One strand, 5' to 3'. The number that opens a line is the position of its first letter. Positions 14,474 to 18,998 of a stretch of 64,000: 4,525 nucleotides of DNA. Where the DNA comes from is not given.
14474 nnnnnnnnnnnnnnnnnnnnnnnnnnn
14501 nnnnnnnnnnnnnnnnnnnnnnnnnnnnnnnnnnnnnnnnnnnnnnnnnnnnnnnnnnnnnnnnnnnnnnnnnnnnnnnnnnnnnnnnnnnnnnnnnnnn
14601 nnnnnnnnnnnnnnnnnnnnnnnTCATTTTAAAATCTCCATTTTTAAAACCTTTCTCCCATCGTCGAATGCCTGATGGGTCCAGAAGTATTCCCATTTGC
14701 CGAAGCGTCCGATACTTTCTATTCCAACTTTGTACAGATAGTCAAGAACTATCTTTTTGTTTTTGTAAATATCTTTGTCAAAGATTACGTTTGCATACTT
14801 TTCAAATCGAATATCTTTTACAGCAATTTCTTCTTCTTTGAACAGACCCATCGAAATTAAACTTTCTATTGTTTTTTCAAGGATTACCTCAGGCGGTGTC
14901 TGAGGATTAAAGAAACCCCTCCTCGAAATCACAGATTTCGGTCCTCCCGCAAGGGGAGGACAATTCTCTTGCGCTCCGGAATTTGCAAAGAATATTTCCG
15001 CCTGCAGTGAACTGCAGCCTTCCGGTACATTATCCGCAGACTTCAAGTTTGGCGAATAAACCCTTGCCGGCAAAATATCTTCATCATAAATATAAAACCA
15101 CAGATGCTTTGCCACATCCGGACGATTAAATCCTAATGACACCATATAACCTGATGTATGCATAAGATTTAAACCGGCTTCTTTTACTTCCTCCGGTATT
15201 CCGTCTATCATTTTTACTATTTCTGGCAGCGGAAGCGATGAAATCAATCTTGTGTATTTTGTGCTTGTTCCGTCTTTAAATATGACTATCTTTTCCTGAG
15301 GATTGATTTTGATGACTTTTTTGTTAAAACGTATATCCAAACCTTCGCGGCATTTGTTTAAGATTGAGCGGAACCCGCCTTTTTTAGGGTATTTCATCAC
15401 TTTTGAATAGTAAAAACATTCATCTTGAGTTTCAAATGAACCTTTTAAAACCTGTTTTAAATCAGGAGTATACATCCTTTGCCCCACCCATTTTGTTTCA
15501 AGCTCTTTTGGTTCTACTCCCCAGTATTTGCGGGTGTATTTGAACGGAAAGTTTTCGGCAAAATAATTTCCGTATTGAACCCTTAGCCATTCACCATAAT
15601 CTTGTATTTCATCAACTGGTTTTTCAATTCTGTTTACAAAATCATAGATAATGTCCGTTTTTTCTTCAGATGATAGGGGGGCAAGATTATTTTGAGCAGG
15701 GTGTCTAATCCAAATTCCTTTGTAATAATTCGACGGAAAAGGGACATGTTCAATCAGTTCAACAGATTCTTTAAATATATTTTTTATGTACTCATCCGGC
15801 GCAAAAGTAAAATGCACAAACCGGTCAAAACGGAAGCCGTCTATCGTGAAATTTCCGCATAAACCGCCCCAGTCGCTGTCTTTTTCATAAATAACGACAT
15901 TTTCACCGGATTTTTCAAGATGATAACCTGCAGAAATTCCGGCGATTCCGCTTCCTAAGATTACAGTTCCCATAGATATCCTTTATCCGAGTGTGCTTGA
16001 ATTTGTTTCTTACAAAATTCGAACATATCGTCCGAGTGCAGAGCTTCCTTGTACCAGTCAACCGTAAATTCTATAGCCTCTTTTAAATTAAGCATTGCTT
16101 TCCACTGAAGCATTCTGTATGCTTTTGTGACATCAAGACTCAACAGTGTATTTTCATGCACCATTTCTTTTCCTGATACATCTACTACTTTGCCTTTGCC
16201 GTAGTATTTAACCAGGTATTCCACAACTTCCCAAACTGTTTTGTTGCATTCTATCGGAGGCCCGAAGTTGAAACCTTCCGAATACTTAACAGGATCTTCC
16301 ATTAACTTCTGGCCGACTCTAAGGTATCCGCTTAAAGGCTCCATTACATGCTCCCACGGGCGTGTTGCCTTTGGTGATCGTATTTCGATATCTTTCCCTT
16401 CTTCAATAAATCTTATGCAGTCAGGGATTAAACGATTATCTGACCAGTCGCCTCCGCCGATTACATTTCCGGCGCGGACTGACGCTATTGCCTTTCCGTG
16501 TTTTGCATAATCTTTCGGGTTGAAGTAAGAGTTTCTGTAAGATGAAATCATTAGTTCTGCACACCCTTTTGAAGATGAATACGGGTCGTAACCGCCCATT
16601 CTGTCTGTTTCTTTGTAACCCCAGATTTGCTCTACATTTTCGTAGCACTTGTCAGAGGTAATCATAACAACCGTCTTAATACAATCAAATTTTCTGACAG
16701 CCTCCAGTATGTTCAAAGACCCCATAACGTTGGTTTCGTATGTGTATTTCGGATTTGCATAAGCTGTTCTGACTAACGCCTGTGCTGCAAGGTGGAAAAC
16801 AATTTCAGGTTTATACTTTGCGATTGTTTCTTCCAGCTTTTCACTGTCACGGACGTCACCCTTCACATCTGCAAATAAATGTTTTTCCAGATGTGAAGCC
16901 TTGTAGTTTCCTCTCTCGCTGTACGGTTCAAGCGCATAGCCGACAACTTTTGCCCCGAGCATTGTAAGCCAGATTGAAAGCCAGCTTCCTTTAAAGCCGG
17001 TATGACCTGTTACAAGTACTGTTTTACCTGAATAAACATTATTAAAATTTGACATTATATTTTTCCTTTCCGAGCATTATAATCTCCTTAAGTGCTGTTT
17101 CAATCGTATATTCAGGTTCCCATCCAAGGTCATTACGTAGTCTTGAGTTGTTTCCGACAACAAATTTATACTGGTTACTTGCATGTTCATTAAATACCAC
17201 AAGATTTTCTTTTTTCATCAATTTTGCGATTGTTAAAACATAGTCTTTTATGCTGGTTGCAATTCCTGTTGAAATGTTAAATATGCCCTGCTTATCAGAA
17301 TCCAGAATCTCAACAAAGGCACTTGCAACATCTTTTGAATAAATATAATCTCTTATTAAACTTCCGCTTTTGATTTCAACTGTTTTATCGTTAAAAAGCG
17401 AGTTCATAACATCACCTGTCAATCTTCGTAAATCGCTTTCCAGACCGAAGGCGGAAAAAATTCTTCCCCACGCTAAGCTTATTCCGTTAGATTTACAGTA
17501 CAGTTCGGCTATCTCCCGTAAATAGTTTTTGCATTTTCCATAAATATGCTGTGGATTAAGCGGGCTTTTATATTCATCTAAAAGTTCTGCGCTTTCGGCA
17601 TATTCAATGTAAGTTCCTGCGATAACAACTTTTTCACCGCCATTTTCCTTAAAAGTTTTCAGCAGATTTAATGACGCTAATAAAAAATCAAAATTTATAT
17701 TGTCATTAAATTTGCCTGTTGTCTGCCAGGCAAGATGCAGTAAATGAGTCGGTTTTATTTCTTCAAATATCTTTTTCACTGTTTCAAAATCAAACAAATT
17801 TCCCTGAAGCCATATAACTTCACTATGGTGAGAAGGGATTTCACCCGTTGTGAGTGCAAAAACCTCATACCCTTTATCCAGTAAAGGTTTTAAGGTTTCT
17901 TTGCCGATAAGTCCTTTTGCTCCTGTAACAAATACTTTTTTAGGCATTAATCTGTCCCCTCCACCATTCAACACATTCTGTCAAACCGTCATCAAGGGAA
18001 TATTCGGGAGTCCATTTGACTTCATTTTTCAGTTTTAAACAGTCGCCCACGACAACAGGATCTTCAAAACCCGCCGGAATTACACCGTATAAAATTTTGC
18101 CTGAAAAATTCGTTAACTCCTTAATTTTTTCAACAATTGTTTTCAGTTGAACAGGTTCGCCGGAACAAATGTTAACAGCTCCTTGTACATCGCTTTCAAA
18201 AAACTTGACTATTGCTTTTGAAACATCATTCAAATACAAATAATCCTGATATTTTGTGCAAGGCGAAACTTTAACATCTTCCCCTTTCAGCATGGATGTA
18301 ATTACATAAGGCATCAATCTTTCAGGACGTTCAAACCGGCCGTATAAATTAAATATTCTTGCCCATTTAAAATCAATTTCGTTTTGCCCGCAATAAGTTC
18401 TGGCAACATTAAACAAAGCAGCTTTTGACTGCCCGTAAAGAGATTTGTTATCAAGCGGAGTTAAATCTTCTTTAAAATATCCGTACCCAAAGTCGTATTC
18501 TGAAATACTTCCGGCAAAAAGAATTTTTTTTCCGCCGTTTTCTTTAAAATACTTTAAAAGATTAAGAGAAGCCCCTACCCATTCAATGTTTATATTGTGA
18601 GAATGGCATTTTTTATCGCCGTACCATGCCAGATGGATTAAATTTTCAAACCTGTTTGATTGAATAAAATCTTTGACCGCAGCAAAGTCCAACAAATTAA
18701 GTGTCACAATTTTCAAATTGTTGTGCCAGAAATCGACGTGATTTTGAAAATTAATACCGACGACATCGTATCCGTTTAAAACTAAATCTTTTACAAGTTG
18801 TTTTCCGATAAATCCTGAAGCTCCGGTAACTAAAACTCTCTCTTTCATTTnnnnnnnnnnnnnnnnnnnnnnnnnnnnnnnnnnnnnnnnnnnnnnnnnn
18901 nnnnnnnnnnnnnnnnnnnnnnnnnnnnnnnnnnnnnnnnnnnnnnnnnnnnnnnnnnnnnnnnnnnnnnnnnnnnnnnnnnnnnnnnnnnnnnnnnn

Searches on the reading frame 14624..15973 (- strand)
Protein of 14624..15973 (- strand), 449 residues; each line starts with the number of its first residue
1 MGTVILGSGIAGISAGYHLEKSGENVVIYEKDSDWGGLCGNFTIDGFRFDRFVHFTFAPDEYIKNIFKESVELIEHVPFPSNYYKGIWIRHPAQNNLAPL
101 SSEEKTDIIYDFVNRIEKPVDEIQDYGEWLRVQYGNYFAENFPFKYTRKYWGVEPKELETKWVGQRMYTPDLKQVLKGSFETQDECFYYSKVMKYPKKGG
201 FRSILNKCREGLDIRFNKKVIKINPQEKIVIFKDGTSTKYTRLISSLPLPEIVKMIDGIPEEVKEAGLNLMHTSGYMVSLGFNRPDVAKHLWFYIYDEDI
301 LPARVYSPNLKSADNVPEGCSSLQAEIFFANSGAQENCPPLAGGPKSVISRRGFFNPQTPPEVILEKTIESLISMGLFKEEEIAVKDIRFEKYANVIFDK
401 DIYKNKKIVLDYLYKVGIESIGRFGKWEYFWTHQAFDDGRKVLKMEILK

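Call 6: search_protein_families(library=pfam, proteins=[window:14624-15973:-], max_evalue=0.01)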
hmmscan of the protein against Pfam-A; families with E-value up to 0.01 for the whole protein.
window:14624-15973:- (449 aa): 5 families
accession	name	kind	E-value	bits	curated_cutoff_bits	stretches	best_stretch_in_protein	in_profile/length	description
PF13450.12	NAD_binding_8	-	3.6e-12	46.8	21.9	1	5-69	1-67/68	NAD(P)-binding Rossmann-like domain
PF01593.30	Amino_oxidase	-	3.4e-11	43.5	19.8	1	10-290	1-299/443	Flavin containing amine oxidoreductase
PF01266.30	DAO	-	1.9e-05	24.8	27.9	1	4-36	3-35/353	FAD dependent oxidoreductase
PF07992.20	Pyr_redox_2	-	0.00014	21.8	26.1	0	3-33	3-33/291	Pyridine nucleotide-disulphide oxidoreductase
PF00890.30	FAD_binding_2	-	0.0022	17.7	20.4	1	4-35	3-34/414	FAD binding domain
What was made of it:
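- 14624..15973 (-): Flavin-dependent oxidoreductase (amine-oxidase / UDP-galactopyranose-mutase-like). PF13450 and PF01593 (call 6).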

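Call 7: search_protein_families(library=ncbifam, proteins=[window:14624-15973:-], max_evalue=0.01)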
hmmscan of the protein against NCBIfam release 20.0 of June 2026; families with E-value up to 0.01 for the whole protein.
window:14624-15973:- (449 aa): 37 families (the best 25 are shown)
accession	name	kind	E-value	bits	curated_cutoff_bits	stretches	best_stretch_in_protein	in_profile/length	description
NF005548.0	PRK07208.1-4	equivalog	2.6e-39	135.2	389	1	3-330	6-353/488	hypothetical protein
NF005547.0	PRK07208.1-3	equivalog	3.8e-34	118.2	380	1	4-333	8-348/465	hypothetical protein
NF005545.0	PRK07208.1-1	equivalog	2.6e-25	88.8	451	1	3-322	10-355/504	hypothetical protein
NF005560.0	PRK07233.1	equivalog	3.6e-20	72.2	252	1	3-69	3-69/435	hypothetical protein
NF005546.0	PRK07208.1-2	equivalog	1.3e-12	47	418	2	112-272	153-336/527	hypothetical protein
NF005549.0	PRK07208.1-5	equivalog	6.1e-09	34.8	587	2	3-73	7-81/534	hypothetical protein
NF058655.1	CrtID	equivalog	1.6e-08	33.8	640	1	4-62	2-60/478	bifunctional phytoene desaturase/3,4-desaturase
TIGR02734.1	crtI_fam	subfamily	2.8e-08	32.9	238.1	1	4-60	2-58/504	phytoene desaturase family protein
NF009410.0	PRK12771.1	subfamily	1e-07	30.9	516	1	4-52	142-189/566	NAD(P)-binding protein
TIGR00031.1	UDP-GALP_mutase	equivalog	1.4e-07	30.8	303.75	1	4-224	5-225/378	UDP-galactopyranose mutase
NF042421.1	hydcarot_desat_CrtD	equivalog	4.3e-06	25.4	500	1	3-53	4-54/487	1-hydroxycarotenoid 3,4-desaturase CrtD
TIGR03467.1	HpnE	equivalog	1.6e-05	24.4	283.05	1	4-50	2-50/430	hydroxysqualene dehydroxylase HpnE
TIGR02733.1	desat_CrtD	equivalog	7.7e-05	21.5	549.7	1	4-50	5-51/492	C-3',4' desaturase CrtD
TIGR01813.1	flavo_cyto_c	subfamily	7.8e-05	21.6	285.45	1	4-37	3-37/444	flavocytochrome c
NF005243.0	PRK06753.1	equivalog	0.00012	21.1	365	1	3-35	3-35/374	hypothetical protein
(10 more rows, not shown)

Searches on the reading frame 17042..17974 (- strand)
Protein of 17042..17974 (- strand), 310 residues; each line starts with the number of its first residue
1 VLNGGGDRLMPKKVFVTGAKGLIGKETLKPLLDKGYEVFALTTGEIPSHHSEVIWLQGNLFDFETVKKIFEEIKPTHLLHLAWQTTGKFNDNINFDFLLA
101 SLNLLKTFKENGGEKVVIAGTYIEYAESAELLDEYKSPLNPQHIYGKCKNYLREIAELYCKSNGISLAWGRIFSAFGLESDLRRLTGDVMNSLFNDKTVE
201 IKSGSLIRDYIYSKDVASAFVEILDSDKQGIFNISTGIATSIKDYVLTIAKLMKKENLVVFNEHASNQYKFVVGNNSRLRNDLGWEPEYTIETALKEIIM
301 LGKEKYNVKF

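Call 6: search_protein_families(library=pfam, proteins=[window:17042-17974:-], max_evalue=0.01)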
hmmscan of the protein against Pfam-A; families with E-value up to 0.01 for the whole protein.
window:17042-17974:- (310 aa): 3 families
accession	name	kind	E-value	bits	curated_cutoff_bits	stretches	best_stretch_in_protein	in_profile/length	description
PF01370.27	Epimerase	-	8.1e-32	111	20.9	1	14-234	1-239/240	NAD dependent epimerase/dehydratase family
PF16363.11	GDP_Man_Dehyd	-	2.6e-25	90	27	1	15-297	1-331/332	GDP-mannose 4,6 dehydratase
PF04321.23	RmlD_sub_bind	-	1.4e-05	24.8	27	1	13-85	2-62/287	RmlD substrate binding domain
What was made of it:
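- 17042..17974 (-): SDR nucleotide-sugar epimerase/reductase. PF01370, E = 8e-32 (call 6).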

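Call 7: search_protein_families(library=ncbifam, proteins=[window:17042-17974:-], max_evalue=0.01)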
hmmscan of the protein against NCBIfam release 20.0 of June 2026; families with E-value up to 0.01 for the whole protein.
window:17042-17974:- (310 aa): 20 families
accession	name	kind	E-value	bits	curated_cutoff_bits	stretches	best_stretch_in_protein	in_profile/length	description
TIGR01179.1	galE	equivalog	7.8e-25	87.4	262.3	2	13-180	1-181/332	UDP-glucose 4-epimerase GalE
TIGR04180.1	EDH_00030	hypoth_equivalog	6.8e-18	64.8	475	1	14-289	1-296/297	NAD-dependent 4,6-dehydratase LegB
TIGR01181.1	dTDP_gluc_dehyt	equivalog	4.6e-15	55.5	365.1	1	15-299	3-308/321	dTDP-glucose 4,6-dehydratase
TIGR02197.1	heptose_epim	equivalog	1.1e-14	54.4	274.6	1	15-298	2-309/316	ADP-glyceromanno-heptose 6-epimerase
NF047922.1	GDPFucSynFcl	equivalog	2.6e-09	37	500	1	197-297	195-296/308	GDP-L-fucose synthase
NF008360.0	PRK11150.1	equivalog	1.4e-08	34.3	452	1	192-281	191-285/310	ADP-glyceromanno-heptose 6-epimerase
TIGR01472.1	gmd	equivalog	5.4e-08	32.4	415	1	50-250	53-265/342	GDP-mannose 4,6-dehydratase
TIGR01214.1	rmlD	equivalog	7.6e-07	28.5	224.05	1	13-258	1-231/285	dTDP-4-dehydrorhamnose reductase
NF058621.1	DiazavRedAvaA7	equivalog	1.7e-06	27.9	400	1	13-238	2-233/304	3-diazoavenalumate denitrifying reductase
TIGR02622.1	CDP_4_6_dhtase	equivalog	6.9e-06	25.4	278.45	1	12-306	5-334/352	CDP-glucose 4,6-dehydratase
NF007956.0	PRK10675.1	subfamily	2.8e-05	23.4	394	0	200-292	223-319/338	UDP-glucose 4-epimerase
NF007490.0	PRK10084.1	subfamily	3.5e-05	23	649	1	195-299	217-331/361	dTDP-glucose 4,6-dehydratase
TIGR01777.1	yfcH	hypoth_equivalog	3.6e-05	23.5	207.35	0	14-50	1-37/292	TIGR01777 family oxidoreductase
TIGR03466.1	HpnA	hypoth_equivalog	4.6e-05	22.5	367.65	1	13-120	2-112/327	hopanoid-associated sugar epimerase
NF004520.0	PRK05865.1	equivalog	0.00026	19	1509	1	13-120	2-102/854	sugar epimerase family protein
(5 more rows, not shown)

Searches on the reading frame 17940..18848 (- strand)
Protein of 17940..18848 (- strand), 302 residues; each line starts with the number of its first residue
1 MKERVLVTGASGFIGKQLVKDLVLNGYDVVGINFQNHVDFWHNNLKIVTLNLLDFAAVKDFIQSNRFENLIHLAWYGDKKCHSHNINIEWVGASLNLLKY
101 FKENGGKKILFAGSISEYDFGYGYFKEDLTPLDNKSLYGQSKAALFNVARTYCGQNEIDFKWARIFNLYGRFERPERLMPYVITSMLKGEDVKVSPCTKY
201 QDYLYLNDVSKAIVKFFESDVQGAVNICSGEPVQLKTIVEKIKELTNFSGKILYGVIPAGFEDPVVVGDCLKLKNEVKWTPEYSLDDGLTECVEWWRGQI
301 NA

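Call 6: search_protein_families(library=pfam, proteins=[window:17940-18848:-], max_evalue=0.01)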
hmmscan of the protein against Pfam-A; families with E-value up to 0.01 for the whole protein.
window:17940-18848:- (302 aa): 6 families
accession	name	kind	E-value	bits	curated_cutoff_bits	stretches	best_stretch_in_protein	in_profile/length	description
PF01370.27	Epimerase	-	2e-36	126.1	20.9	1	5-228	1-240/240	NAD dependent epimerase/dehydratase family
PF16363.11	GDP_Man_Dehyd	-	2.7e-24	86.7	27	1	6-291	1-331/332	GDP-mannose 4,6 dehydratase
PF04321.23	RmlD_sub_bind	-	3e-05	23.7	27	1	4-78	2-63/287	RmlD substrate binding domain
PF01073.25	3Beta_HSD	-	0.0025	17.4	22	1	6-86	1-86/280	3-beta hydroxysteroid dehydrogenase/isomerase family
PF13460.12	NAD_binding_10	-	0.004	17.5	27.2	1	9-116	1-100/184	NAD(P)H-binding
PF00106.31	adh_short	-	0.0053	16.7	26.6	0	4-34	2-32/195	short chain dehydrogenase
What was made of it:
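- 17940..18848 (-): SDR nucleotide-sugar epimerase/dehydratase. PF01370, E = 2e-36 (call 6).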

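Call 7: search_protein_families(library=ncbifam, proteins=[window:17940-18848:-], max_evalue=0.01)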
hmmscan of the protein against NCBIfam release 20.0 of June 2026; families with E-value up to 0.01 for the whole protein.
window:17940-18848:- (302 aa): 35 families (the best 25 are shown)
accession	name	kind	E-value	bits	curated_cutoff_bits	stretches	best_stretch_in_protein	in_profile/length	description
TIGR01181.1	dTDP_gluc_dehyt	equivalog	1.3e-23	83.6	365.1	1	4-297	1-312/321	dTDP-glucose 4,6-dehydratase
TIGR01179.1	galE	equivalog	2.5e-18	66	262.3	1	4-297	1-326/332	UDP-glucose 4-epimerase GalE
TIGR04180.1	EDH_00030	hypoth_equivalog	6.4e-18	64.8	475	1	5-283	1-296/297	NAD-dependent 4,6-dehydratase LegB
TIGR02197.1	heptose_epim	equivalog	1.3e-16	60.7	274.6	1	5-295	1-312/316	ADP-glyceromanno-heptose 6-epimerase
NF007490.0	PRK10084.1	subfamily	8.2e-13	48.1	649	1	129-296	158-334/361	dTDP-glucose 4,6-dehydratase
NF047922.1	GDPFucSynFcl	equivalog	1e-10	41.6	500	1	2-297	2-302/308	GDP-L-fucose synthase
NF007582.0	PRK10217.1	equivalog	1.6e-10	40.6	698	1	127-296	149-331/355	dTDP-glucose 4,6-dehydratase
NF004520.0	PRK05865.1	equivalog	5.6e-10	37.8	1509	1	4-115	2-104/854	sugar epimerase family protein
NF008360.0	PRK11150.1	equivalog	1e-08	34.8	452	1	5-241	2-249/310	ADP-glyceromanno-heptose 6-epimerase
TIGR03466.1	HpnA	hypoth_equivalog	1.8e-07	30.4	367.65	1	4-144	2-144/327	hopanoid-associated sugar epimerase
TIGR01777.1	yfcH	hypoth_equivalog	1.9e-07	31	207.35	1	5-37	1-33/292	TIGR01777 family oxidoreductase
NF058621.1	DiazavRedAvaA7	equivalog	3.3e-07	30.2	400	1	4-237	2-239/304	3-diazoavenalumate denitrifying reductase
NF042423.1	oxyalk_red_Shew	equivalog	3.1e-06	26.5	580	1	3-74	9-78/331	2-alkyl-3-oxoalkanoate reductase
NF043036.1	ErythonDh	equivalog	6.1e-06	25.7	325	1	4-176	2-187/321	D-erythronate dehydrogenase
NF042422.1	oxyalk_red_OleD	equivalog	1.1e-05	25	580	1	4-74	2-70/329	2-alkyl-3-oxoalkanoate reductase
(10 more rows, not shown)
